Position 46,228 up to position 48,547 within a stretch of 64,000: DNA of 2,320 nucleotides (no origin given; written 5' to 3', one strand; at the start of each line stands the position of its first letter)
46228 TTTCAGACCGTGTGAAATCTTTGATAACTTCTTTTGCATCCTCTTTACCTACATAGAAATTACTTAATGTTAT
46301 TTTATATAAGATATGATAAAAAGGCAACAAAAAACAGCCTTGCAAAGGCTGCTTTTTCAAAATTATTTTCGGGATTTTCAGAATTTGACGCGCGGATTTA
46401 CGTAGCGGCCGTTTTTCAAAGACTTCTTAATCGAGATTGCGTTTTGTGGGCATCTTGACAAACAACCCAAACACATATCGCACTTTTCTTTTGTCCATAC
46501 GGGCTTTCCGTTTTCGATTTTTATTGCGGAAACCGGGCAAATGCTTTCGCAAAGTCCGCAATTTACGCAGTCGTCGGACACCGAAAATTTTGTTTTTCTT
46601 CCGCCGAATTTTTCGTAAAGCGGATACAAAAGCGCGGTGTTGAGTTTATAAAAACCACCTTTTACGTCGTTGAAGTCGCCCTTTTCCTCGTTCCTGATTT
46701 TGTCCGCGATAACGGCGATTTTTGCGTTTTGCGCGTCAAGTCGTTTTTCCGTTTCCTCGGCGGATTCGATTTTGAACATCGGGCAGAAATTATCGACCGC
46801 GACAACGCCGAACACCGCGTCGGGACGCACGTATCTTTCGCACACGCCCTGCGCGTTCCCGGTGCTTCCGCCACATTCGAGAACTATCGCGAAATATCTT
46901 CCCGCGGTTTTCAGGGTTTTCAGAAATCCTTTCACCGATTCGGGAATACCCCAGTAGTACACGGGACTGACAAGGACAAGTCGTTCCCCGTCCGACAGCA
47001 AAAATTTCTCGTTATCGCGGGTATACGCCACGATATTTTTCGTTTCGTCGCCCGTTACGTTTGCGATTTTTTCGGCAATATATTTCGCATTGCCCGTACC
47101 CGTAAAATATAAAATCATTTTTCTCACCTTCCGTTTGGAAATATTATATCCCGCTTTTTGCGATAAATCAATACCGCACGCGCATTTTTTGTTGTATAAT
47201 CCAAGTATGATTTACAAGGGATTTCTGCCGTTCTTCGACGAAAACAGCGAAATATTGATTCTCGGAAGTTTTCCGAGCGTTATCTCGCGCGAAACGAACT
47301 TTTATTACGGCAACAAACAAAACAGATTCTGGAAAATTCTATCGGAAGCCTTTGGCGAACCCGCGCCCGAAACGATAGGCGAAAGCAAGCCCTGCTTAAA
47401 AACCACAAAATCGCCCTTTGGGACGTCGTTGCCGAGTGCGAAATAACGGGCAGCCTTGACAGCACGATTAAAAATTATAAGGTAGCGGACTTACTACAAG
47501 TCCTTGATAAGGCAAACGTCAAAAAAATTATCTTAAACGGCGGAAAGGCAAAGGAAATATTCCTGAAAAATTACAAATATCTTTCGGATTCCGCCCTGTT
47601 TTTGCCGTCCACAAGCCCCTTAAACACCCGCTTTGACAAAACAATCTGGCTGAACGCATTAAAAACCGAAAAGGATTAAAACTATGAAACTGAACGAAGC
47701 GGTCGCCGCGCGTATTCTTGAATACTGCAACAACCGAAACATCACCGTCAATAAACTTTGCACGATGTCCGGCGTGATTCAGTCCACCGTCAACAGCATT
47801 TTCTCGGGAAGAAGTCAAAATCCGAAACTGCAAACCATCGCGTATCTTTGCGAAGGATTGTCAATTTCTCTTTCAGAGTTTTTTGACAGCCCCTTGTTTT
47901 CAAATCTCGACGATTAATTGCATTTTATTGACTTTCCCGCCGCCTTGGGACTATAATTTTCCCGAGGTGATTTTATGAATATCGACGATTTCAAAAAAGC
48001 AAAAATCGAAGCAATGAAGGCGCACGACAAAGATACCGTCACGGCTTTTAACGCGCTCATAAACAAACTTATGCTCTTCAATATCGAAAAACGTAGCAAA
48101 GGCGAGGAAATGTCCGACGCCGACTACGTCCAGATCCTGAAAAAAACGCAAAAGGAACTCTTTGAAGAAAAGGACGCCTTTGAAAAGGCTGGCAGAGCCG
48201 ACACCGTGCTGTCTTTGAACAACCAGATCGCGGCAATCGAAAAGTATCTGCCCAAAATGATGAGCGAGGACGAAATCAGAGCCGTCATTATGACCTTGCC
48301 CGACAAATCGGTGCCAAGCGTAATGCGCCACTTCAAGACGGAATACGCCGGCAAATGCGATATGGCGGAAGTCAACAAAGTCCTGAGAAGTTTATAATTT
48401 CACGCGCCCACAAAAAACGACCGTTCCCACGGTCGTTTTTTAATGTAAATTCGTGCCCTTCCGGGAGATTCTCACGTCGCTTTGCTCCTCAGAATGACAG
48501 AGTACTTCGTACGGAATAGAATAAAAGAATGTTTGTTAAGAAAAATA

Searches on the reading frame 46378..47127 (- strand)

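Call 38: search_protein_families(library=pfam, proteins=[window:46378-47127:-], max_evalue=0.001)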
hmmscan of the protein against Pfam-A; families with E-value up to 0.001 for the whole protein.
window:46378-47127:- (249 aa): 11 families
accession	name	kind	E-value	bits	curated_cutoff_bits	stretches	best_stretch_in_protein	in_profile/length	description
PF00037.32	Fer4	-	3.5e-11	42.9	21.1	2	185-203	6-24/24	4Fe-4S binding domain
PF12724.12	Flavodoxin_5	-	6.4e-10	40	27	1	4-74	1-71/145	Flavodoxin domain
PF12838.12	Fer4_7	-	4e-08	34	27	1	175-201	27-52/52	4Fe-4S dicluster domain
PF13187.11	Fer4_9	-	1.2e-07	32.1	27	1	186-231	1-52/52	4Fe-4S dicluster domain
PF13237.11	Fer4_10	-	2.6e-07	30.9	25.5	1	184-227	6-53/53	4Fe-4S dicluster domain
PF14697.11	Fer4_21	-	7.6e-07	29.6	35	2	185-232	6-58/59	4Fe-4S dicluster domain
PF12837.12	Fer4_6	-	9.1e-07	29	25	0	185-202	7-24/24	4Fe-4S binding domain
PF13484.11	Fer4_16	-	1.1e-05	26.6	30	0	187-216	2-29/66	4Fe-4S double cluster binding domain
PF25160.1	LdpA_Fe-S-bd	-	0.00027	21.1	27.6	0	193-233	9-45/49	LdpA Fe-S cluster-binding domain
PF02525.22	Flavodoxin_2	-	0.00034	20.8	27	1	37-81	67-112/198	Flavodoxin-like fold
PF12797.12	Fer4_2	-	0.00044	20.5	24.5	0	183-199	6-22/22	4Fe-4S binding domain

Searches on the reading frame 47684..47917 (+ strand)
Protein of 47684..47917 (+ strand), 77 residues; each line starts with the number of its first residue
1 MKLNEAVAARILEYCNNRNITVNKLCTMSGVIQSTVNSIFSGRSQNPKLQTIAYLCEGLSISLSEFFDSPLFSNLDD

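Call 38: search_protein_families(library=pfam, proteins=[window:47684-47917:+], max_evalue=0.001)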
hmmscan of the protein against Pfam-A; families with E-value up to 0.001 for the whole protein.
window:47684-47917:+ (77 aa): 3 families
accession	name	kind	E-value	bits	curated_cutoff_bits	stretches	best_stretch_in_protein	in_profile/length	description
PF13443.12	HTH_26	-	8.8e-07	29.5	22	1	10-68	1-59/63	Cro/C1-type HTH DNA-binding domain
PF01381.28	HTH_3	-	2.3e-05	24.8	23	1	13-66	3-55/55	Helix-turn-helix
PF13560.12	HTH_31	-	0.00087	20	27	1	8-61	3-56/64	Helix-turn-helix domain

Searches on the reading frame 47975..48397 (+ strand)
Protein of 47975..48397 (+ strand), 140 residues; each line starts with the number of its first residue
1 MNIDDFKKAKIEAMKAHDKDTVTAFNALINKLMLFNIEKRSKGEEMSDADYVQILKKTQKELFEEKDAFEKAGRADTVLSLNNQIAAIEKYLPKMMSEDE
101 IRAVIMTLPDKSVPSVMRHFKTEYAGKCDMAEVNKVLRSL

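Call 38: search_protein_families(library=pfam, proteins=[window:47975-48397:+], max_evalue=0.001)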
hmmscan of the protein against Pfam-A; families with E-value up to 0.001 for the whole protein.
window:47975-48397:+ (140 aa): 1 family
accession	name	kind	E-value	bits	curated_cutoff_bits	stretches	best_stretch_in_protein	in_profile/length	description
PF09424.15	YqeY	-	1e-18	68.3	27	1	6-139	4-141/143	Yqey-like protein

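Call 48: find_encoding_contigs(protein=window:47975-48397:+, flank=8000, max_places=10)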
Protein window:47975-48397:+ (140 aa): 23 contigs read that carry it; 10 places shown.
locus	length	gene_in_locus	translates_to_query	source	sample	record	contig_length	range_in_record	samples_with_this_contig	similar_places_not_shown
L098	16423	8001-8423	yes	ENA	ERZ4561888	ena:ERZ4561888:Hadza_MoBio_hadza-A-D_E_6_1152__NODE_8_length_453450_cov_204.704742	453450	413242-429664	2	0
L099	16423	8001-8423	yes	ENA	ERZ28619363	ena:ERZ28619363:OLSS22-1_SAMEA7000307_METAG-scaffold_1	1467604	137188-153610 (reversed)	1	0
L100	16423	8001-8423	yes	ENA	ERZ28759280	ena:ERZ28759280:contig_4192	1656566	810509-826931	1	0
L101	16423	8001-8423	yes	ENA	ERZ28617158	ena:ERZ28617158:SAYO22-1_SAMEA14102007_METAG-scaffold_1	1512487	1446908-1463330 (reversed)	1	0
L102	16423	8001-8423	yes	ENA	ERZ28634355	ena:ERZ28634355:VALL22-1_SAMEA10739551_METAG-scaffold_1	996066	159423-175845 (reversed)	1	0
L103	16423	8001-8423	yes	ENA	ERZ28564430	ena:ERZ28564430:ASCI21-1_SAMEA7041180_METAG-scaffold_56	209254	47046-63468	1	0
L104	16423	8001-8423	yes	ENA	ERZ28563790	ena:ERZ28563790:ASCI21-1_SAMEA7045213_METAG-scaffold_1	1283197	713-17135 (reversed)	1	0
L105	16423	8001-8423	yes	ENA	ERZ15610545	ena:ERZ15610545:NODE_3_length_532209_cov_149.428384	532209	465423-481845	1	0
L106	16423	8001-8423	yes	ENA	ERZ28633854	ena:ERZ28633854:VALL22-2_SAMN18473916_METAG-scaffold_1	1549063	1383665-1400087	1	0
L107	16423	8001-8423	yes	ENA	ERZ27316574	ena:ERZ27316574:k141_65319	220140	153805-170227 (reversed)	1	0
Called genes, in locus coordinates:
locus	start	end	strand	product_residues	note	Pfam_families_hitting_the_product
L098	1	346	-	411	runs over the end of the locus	PF08501:Shikimate_dh_N, PF08433:KTI12 (faint), PF01202:SKI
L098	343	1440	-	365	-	PF01264:Chorismate_synt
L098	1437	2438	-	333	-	PF00465:Fe-ADH (weak), PF13685:Fe-ADH_2, PF01761:DHQ_synthase, PF24621:DHQS_C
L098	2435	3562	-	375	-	PF01817:CM_2, PF00800:PDT, PF01842:ACT (faint)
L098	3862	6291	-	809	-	PF03176:MMPL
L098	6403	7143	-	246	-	PF12724:Flavodoxin_5, PF12838:Fer4_7 (faint), PF13484:Fer4_16 (faint), PF13237:Fer4_10 (weak), PF14697:Fer4_21 (faint), PF00037:Fer4 (weak), PF12837:Fer4_6 (faint), PF13187:Fer4_9 (weak)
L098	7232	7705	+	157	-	PF03167:UDG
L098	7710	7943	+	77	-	PF13443:HTH_26 (weak), PF01381:HTH_3 (faint)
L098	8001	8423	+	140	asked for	PF09424:YqeY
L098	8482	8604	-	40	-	-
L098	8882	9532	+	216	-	PF05076:SUFU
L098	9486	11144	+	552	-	PF13432:TPR_16 (faint), PF00515:TPR_1 (faint), PF07719:TPR_2 (faint), PF13176:TPR_7 (faint), PF13424:TPR_12 (faint), PF13428:TPR_14 (faint), PF08238:Sel1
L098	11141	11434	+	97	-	PF01985:CRS1_YhbY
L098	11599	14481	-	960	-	PF02463:SMC_N, PF00005:ABC_tran, PF02687:FtsX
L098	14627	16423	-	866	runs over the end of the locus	PF02861:Clp_N, PF23569:NBD_SMAX1, PF00004:AAA, PF17871:AAA_lid_9, PF00004:AAA, PF07724:AAA_2, PF07728:AAA_5, PF10431:ClpB_D2-small, +11 more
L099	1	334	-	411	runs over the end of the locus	PF08501:Shikimate_dh_N, PF08433:KTI12 (faint), PF01202:SKI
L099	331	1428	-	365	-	PF01264:Chorismate_synt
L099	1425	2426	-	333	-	PF00465:Fe-ADH (weak), PF13685:Fe-ADH_2, PF01761:DHQ_synthase, PF24621:DHQS_C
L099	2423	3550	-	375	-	PF01817:CM_2, PF00800:PDT, PF01842:ACT (faint)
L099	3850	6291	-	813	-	PF03176:MMPL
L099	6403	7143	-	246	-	PF12724:Flavodoxin_5, PF12838:Fer4_7 (faint), PF13484:Fer4_16 (faint), PF13237:Fer4_10 (weak), PF14697:Fer4_21 (faint), PF00037:Fer4 (weak), PF12837:Fer4_6 (faint), PF13187:Fer4_9 (weak)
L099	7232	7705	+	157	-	PF03167:UDG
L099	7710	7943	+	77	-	PF13443:HTH_26 (weak), PF01381:HTH_3 (weak)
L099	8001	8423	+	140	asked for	PF09424:YqeY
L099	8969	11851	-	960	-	PF02463:SMC_N, PF00005:ABC_tran, PF02687:FtsX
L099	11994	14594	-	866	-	PF02861:Clp_N, PF23569:NBD_SMAX1, PF00004:AAA, PF17871:AAA_lid_9, PF00004:AAA, PF07724:AAA_2, PF07728:AAA_5, PF10431:ClpB_D2-small, +12 more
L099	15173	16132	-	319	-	PF00480:ROK, PF01869:BcrAD_BadFG (weak)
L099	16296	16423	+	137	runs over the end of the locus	PF01243:PNPOx_N, PF16242:Pyrid_ox_like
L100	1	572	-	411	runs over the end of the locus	PF08501:Shikimate_dh_N, PF08433:KTI12 (weak), PF01202:SKI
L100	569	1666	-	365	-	PF01264:Chorismate_synt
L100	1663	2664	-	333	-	PF00465:Fe-ADH (weak), PF13685:Fe-ADH_2, PF01761:DHQ_synthase, PF24621:DHQS_C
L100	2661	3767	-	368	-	PF01817:CM_2, PF00800:PDT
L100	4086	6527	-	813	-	PF03176:MMPL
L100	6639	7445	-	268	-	PF12724:Flavodoxin_5, PF12838:Fer4_7 (faint), PF13237:Fer4_10 (weak), PF00037:Fer4 (weak), PF12837:Fer4_6 (faint), PF13187:Fer4_9 (weak)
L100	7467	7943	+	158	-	PF03167:UDG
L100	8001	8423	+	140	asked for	PF09424:YqeY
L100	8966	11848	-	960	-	PF02463:SMC_N, PF00005:ABC_tran, PF02687:FtsX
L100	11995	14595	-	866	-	PF02861:Clp_N, PF23569:NBD_SMAX1, PF00004:AAA, PF17871:AAA_lid_9, PF00004:AAA, PF07724:AAA_2, PF07728:AAA_5, PF10431:ClpB_D2-small, +11 more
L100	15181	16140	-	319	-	PF00480:ROK, PF01869:BcrAD_BadFG (weak)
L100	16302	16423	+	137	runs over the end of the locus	PF01243:PNPOx_N, PF16242:Pyrid_ox_like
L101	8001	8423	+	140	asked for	PF09424:YqeY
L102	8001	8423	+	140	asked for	PF09424:YqeY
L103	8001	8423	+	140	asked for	PF09424:YqeY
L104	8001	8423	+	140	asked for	PF09424:YqeY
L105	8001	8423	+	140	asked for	PF09424:YqeY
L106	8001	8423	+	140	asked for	PF09424:YqeY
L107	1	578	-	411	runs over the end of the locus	PF08501:Shikimate_dh_N, PF01202:SKI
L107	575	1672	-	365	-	PF01264:Chorismate_synt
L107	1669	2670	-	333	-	PF00465:Fe-ADH (weak), PF13685:Fe-ADH_2, PF01761:DHQ_synthase, PF24621:DHQS_C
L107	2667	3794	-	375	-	PF01817:CM_2, PF00800:PDT, PF01842:ACT (faint)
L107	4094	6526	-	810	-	PF03176:MMPL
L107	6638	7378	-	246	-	PF12724:Flavodoxin_5, PF12838:Fer4_7 (faint), PF13484:Fer4_16 (faint), PF13237:Fer4_10 (weak), PF14697:Fer4_21 (faint), PF00037:Fer4 (weak), PF12837:Fer4_6 (faint), PF13187:Fer4_9 (weak)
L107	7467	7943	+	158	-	PF03167:UDG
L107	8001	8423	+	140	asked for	PF09424:YqeY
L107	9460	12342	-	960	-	PF02463:SMC_N, PF00005:ABC_tran, PF02687:FtsX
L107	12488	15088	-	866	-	PF02861:Clp_N, PF23569:NBD_SMAX1, PF00004:AAA, PF17871:AAA_lid_9, PF00004:AAA, PF07724:AAA_2, PF07728:AAA_5, PF10431:ClpB_D2-small, +11 more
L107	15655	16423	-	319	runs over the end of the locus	PF00480:ROK, PF01869:BcrAD_BadFG (weak)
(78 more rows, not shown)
